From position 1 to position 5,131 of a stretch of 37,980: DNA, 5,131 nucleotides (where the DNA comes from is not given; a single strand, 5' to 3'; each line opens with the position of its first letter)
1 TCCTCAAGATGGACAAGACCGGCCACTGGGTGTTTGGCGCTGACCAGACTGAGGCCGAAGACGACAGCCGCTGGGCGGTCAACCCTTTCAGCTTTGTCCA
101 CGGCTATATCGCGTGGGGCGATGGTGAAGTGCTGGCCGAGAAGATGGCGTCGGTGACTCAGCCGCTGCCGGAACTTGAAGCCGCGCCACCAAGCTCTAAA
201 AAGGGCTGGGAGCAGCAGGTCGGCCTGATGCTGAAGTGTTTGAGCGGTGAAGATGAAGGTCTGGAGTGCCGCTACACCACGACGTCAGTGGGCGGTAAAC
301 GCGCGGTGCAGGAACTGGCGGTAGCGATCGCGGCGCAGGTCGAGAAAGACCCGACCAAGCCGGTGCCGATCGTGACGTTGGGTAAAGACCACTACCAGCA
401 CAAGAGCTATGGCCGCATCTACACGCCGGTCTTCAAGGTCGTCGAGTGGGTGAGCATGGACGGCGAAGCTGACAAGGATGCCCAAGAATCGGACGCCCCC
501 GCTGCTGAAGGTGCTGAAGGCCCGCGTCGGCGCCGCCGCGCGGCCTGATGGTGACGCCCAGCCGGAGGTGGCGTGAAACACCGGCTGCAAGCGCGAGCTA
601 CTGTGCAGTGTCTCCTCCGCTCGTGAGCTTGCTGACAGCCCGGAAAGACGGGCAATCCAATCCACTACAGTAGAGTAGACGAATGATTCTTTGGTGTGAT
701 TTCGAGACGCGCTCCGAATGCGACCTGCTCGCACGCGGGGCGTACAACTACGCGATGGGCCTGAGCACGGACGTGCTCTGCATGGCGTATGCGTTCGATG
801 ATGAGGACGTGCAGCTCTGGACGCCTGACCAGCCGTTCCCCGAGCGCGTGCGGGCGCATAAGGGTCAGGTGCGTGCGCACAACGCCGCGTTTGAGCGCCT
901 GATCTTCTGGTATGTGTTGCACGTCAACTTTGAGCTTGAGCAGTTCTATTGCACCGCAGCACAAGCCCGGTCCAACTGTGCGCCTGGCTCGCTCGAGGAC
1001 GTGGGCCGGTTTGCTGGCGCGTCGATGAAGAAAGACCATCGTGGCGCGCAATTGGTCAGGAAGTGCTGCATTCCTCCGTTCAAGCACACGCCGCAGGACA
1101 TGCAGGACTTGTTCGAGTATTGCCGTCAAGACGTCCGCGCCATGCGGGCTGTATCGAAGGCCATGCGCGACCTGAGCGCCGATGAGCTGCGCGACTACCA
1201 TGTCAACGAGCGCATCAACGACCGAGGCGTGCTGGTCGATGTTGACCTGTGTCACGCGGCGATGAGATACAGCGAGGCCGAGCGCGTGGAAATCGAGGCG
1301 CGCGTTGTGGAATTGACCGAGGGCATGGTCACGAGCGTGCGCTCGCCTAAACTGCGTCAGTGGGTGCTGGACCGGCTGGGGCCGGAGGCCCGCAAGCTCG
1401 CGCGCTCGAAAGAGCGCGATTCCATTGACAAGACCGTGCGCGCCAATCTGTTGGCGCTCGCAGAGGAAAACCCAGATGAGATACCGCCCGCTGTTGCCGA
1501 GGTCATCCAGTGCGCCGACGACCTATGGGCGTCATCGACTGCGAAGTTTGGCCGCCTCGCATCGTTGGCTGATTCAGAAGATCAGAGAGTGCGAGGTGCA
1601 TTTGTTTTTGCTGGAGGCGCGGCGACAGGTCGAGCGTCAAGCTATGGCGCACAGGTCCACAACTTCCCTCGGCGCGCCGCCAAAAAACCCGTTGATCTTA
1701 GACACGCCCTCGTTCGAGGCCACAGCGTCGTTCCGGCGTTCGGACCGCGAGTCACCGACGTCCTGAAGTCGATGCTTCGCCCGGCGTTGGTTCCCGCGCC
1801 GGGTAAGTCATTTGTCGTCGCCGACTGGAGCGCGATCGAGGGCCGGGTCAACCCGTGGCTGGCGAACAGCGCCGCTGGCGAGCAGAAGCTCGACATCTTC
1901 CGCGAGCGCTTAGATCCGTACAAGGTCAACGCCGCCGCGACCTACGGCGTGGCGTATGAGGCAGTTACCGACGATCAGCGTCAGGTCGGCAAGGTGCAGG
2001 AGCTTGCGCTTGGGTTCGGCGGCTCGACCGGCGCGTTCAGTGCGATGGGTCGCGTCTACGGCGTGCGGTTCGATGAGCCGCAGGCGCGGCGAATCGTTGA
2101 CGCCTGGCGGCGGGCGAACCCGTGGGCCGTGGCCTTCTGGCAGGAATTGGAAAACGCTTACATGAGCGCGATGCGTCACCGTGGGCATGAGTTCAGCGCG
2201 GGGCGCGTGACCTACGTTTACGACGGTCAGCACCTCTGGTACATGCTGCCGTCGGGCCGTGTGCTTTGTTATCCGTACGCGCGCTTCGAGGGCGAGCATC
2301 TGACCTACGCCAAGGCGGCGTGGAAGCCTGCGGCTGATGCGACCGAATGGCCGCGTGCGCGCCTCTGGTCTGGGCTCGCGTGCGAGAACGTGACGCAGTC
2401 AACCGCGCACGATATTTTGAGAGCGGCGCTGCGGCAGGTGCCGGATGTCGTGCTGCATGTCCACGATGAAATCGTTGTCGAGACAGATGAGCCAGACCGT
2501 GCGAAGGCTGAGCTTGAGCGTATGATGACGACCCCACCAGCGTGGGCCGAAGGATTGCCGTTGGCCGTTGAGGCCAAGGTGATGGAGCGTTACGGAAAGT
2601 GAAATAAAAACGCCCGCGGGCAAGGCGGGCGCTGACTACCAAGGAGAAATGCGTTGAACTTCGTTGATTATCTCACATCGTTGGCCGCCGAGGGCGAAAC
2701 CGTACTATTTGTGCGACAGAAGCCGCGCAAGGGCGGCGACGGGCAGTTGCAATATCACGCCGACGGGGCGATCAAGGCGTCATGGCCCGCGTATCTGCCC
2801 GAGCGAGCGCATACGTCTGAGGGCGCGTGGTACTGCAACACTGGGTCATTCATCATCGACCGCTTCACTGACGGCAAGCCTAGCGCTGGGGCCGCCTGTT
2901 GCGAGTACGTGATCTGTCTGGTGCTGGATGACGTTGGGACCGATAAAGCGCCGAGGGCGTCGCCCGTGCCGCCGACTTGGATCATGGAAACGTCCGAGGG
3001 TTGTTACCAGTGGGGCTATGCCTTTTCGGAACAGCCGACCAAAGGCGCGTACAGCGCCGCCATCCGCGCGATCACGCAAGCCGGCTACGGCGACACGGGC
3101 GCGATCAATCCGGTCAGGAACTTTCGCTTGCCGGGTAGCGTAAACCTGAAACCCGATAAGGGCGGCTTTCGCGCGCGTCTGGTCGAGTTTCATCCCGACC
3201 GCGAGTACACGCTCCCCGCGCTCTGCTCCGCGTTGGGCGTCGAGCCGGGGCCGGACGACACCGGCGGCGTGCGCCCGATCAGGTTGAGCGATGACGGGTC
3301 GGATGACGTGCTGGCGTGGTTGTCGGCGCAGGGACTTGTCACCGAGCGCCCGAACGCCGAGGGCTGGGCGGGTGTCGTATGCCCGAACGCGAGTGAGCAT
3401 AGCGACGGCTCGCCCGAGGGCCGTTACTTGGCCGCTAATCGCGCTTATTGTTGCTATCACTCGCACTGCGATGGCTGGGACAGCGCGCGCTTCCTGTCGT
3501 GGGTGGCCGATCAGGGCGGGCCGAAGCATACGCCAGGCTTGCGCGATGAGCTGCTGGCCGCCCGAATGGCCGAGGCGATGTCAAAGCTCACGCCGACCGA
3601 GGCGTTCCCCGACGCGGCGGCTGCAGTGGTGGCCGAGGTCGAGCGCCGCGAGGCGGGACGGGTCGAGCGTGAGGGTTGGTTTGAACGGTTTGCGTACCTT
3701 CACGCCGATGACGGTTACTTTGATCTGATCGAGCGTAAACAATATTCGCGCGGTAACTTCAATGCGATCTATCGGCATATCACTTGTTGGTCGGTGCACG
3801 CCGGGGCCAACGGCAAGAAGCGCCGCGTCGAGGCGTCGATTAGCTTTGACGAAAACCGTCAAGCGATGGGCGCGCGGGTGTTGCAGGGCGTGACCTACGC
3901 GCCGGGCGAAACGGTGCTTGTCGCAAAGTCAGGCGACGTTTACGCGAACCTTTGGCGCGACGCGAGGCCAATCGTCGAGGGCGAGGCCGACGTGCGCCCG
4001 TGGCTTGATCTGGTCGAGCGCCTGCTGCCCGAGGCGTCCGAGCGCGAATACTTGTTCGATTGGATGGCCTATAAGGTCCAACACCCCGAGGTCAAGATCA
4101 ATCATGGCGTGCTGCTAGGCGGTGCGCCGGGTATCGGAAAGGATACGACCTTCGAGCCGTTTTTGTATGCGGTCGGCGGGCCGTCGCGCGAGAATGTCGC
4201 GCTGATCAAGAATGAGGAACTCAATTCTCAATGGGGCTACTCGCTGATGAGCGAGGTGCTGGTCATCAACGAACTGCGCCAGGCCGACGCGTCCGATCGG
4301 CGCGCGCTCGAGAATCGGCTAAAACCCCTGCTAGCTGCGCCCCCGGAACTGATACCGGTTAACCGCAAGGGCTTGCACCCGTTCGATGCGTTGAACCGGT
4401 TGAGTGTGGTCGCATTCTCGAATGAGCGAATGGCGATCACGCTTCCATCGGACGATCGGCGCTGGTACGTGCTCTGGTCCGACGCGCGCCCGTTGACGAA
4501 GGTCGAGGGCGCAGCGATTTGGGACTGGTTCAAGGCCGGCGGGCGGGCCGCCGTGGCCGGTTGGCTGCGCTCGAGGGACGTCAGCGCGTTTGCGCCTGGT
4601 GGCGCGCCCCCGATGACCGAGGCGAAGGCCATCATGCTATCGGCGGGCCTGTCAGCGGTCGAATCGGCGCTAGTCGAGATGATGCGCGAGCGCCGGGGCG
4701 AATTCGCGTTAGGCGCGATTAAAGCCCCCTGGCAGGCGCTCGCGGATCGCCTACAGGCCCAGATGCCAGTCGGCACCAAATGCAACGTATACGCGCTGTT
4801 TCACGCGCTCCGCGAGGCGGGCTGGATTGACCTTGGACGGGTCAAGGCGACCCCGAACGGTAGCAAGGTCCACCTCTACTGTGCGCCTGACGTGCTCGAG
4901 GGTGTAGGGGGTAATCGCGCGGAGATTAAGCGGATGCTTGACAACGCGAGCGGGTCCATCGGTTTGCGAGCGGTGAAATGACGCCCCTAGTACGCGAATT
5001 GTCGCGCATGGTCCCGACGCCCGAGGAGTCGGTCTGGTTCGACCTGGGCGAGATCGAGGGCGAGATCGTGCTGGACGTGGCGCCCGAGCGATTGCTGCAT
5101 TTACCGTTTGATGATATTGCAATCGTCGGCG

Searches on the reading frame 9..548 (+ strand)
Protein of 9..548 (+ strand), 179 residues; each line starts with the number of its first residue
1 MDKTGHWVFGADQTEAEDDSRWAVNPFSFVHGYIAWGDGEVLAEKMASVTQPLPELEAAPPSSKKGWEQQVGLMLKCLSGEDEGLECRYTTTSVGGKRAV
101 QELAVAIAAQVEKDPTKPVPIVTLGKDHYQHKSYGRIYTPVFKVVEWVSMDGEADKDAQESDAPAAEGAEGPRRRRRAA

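Call 7: search_protein_families(library=pfam, proteins=[window:9-548:+], max_evalue=0.01)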
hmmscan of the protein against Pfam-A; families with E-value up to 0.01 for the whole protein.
window:9-548:+ (179 aa): 0 families

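Call 9: search_protein_families(library=phrogs, proteins=[window:9-548:+], max_evalue=0.01)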
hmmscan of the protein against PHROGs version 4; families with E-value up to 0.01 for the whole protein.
window:9-548:+ (179 aa): 1 family
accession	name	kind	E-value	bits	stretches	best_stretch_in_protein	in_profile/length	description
phrog_9528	-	DNA, RNA and nucleotide metabolism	1.9e-17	64.9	1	4-151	46-199/339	nucleotidyltransferase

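Call 73: search_protein_families(library=ncbifam, proteins=[window:9-548:+], max_evalue=0.01)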
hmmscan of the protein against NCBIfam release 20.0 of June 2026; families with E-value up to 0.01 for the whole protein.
window:9-548:+ (179 aa): 0 families

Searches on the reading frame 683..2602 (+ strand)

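Call 7: search_protein_families(library=pfam, proteins=[window:683-2602:+], max_evalue=0.01)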
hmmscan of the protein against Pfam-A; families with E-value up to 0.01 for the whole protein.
window:683-2602:+ (639 aa): 1 family
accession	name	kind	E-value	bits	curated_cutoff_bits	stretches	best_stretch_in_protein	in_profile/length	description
PF00476.26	DNA_pol_A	-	3.4e-19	69.5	34.3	1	198-637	12-379/381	DNA polymerase family A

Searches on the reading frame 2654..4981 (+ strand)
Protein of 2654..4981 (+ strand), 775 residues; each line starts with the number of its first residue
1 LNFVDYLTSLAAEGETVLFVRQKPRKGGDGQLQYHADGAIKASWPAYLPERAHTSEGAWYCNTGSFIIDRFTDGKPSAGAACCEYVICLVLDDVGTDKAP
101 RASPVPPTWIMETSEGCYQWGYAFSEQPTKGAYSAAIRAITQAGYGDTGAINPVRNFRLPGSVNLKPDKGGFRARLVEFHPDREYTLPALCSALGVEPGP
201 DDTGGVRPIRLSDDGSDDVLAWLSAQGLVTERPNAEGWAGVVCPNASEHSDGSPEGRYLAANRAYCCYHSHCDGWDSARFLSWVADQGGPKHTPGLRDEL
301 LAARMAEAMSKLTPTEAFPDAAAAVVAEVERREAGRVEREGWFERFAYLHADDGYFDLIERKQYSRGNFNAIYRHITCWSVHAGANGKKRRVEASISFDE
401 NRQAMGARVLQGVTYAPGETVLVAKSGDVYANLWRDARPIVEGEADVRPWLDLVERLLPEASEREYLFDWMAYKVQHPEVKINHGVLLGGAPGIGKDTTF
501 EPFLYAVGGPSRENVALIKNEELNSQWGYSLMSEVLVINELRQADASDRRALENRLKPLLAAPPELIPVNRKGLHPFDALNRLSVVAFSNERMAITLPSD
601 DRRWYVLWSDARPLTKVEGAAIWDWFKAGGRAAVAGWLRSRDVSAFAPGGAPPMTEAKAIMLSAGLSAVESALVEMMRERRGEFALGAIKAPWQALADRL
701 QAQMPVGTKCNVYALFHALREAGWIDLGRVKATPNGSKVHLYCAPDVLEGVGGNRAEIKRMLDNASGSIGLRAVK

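Call 7: search_protein_families(library=pfam, proteins=[window:2654-4981:+], max_evalue=0.01)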
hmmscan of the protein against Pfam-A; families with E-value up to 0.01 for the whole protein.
window:2654-4981:+ (775 aa): 2 families
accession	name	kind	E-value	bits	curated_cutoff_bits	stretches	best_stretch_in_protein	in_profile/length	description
PF19263.5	DUF5906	-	6e-10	40.2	27.6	1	489-603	2-114/114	Family of unknown function (DUF5906)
PF16793.10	RepB_primase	-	0.00046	20.5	24.3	1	89-168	66-148/186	RepB DNA-primase N-terminal domain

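Call 9: search_protein_families(library=phrogs, proteins=[window:2654-4981:+], max_evalue=0.01)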
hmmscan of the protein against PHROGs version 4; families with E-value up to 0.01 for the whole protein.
window:2654-4981:+ (775 aa): 6 families
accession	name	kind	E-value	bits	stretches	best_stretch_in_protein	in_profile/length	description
phrog_1156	-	DNA, RNA and nucleotide metabolism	5e-29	102.4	1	317-687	405-766/855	DNA primase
phrog_1829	-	DNA, RNA and nucleotide metabolism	2e-08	33.8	1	442-614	463-632/772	DNA primase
phrog_4762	-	unknown function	1.6e-05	24.1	1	446-612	467-629/822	-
phrog_9765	-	DNA, RNA and nucleotide metabolism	6e-05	22.2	1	335-608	474-746/939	DNA primase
phrog_24712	-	unknown function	0.00033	19.6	1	466-606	456-592/801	-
phrog_3123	-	unknown function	0.0025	17.5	1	86-170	88-172/583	-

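Call 23: search_solved_structures(query=window:2654-4981:+, max_evalue=1, show_alignments=2)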
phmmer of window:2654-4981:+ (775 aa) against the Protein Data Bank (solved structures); distinct sequences matched with E-value up to 1: 2.
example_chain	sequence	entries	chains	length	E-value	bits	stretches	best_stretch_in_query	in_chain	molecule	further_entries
6k9e_A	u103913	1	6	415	0.00055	21.9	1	424-607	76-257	Primase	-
6k9c_A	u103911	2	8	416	0.00056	21.9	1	424-607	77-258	Primase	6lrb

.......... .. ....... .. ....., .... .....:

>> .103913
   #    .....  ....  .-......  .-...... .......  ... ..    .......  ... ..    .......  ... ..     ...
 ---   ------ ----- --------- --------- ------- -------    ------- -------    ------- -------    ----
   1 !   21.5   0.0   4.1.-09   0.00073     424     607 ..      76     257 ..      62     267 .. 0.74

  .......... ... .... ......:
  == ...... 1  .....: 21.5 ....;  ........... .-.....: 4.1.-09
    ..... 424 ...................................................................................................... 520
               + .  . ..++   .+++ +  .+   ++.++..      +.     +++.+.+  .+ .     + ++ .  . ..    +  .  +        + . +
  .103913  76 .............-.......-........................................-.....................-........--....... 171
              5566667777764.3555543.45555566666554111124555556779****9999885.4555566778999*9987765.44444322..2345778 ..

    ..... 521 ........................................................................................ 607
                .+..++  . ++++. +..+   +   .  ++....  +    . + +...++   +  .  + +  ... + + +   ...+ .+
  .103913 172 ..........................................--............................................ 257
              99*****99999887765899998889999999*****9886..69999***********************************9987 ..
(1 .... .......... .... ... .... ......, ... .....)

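Call 28: search_dna_similar(query=window:2654-4981:+, collection=phages, mode=protein, max_rows=15)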
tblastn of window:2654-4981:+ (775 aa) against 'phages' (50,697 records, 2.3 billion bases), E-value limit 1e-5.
Records with a match: 291; places in all: 291; records where one place covers at least 80% of the query: 1.
Best place of each record, by identity: <60% 291.
By first word of the organism name: Salmonella 88; Klebsiella 23; Proteus 21; Vibrio 16; Rhizobium 16; Pseudomonas 14; Providencia 10; Escherichia 9; Aeromonas 9; Stenotrophomonas 7; and 34 more.
By host as written in the record: - 27; Salmonella enterica subsp. enterica serovar Typhimurium 24; Salmonella enterica 17; Proteus mirabilis 15; Salmonella sp. 9; Klebsiella pneumoniae 8; Pseudomonas aeruginosa 7; Salmonella enterica subsp. enterica serovar Enteritidis 5; and 120 more.
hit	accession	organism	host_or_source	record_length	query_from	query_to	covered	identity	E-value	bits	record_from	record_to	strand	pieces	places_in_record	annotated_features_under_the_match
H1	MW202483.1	Caudoviricetes sp.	Manatee Spring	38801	3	746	96%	47.4%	0e+0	688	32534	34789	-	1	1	virulence associated protein E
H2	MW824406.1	Vibrio phage PS25B.1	Vibrio crassostreae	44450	60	684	75%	27.9%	2e-33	202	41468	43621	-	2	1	hypothetical protein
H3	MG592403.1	Vibrio phage 1.021.A._10N.222.51.F9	Vibrio splendidus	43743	85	684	63%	30.9%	5e-33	203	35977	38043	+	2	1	coil containing protein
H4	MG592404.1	Vibrio phage 1.021.B._10N.222.51.F9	Vibrio splendidus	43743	85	684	63%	30.9%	5e-33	203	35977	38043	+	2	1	coil containing protein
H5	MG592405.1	Vibrio phage 1.021.C._10N.222.51.F9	Vibrio splendidus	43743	85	684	63%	30.9%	5e-33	203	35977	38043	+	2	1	coil containing protein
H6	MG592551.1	Vibrio phage 1.185.O._10N.286.49.C2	Vibrio sp.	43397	88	684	61%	31.9%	2e-34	211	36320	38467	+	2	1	coil containing protein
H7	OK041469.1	Achromobacter phage AXY1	Achromobacter xylosoxidans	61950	342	743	52%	26.2%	6e-18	96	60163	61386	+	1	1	putative DNA primase/polymerase protein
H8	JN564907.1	Burkholderia phage vB_BceS_AH2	Burkholderia cenocepacia C6433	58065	342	732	50%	26.7%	5e-20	102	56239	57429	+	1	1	primase-polymerase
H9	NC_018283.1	Burkholderia phage vB_BceS_AH2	Burkholderia cenocepacia C6433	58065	342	732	50%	26.7%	5e-20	102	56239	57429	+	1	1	DNA primase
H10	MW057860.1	Providencia phage PSTCR9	Providencia stuartii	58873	342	760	54%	24.6%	2e-11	74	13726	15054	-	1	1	DNA primase/helicase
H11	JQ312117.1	Agrobacterium phage 7-7-1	Agrobacterium sp. H13-3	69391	342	729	50%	24.9%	7e-16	89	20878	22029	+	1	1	hypothetical protein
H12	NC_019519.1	Agrobacterium phage 7-7-1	Agrobacterium sp. H13-3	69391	342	729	50%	24.9%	7e-16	89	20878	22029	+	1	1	DNA primase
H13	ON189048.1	Xanthomonas phage Seregon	-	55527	342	748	53%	23.7%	2e-14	84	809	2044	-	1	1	DNA primase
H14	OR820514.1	Xanthomonas phage AhaSv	Xanthomonas campestris pv. campestris ...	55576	342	748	53%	23.7%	3e-14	83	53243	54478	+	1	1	DNA primase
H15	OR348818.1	Acinetobacter phage Scuro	Acinetobacter baumannii XH639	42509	417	767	45%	27.3%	7e-15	86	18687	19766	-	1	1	putative DNA primase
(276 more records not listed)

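Call 36: get_annotated_region(hit=H1, flank=6000)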
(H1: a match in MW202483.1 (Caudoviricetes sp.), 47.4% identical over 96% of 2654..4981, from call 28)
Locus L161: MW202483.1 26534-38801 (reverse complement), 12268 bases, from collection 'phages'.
description: Podoviridae sp. isolate ctNMl277, complete genome.
organism: Caudoviricetes sp. (NCBI taxid 2832643)
taxonomy: Viruses; Duplodnaviria; Heunggongvirae; Uroviricota; Caudoviricetes
host: -; source: Manatee Spring; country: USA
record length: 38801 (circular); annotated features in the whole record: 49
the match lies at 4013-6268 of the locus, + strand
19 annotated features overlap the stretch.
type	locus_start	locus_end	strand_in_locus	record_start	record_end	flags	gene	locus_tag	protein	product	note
CDS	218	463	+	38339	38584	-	-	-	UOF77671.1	hypothetical protein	-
CDS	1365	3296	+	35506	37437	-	-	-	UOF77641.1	DNA polymerase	-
CDS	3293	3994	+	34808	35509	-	-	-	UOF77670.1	hypothetical protein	-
CDS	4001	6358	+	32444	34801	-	-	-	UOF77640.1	virulence associated protein E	-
CDS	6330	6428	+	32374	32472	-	-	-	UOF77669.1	lipoprotein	-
CDS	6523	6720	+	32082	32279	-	-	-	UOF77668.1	hypothetical protein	-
CDS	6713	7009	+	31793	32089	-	-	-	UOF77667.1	hypothetical protein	-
CDS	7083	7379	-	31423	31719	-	-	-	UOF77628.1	dnaa protein helix-turn-helix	-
CDS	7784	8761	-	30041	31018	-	-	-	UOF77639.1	5 cytosine DNA methyltransferase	-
CDS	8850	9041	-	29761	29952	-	-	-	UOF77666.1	hypothetical protein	-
CDS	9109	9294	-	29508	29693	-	-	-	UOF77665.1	hypothetical protein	-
CDS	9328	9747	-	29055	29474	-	-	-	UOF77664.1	hypothetical protein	-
CDS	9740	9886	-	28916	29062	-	-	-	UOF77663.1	hypothetical protein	-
CDS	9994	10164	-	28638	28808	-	-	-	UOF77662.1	hypothetical protein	-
CDS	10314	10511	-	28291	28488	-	-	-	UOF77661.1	hypothetical protein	-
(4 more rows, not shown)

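Call 73: search_protein_families(library=ncbifam, proteins=[window:2654-4981:+], max_evalue=0.01)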
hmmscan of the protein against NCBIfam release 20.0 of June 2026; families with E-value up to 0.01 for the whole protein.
window:2654-4981:+ (775 aa): 0 families
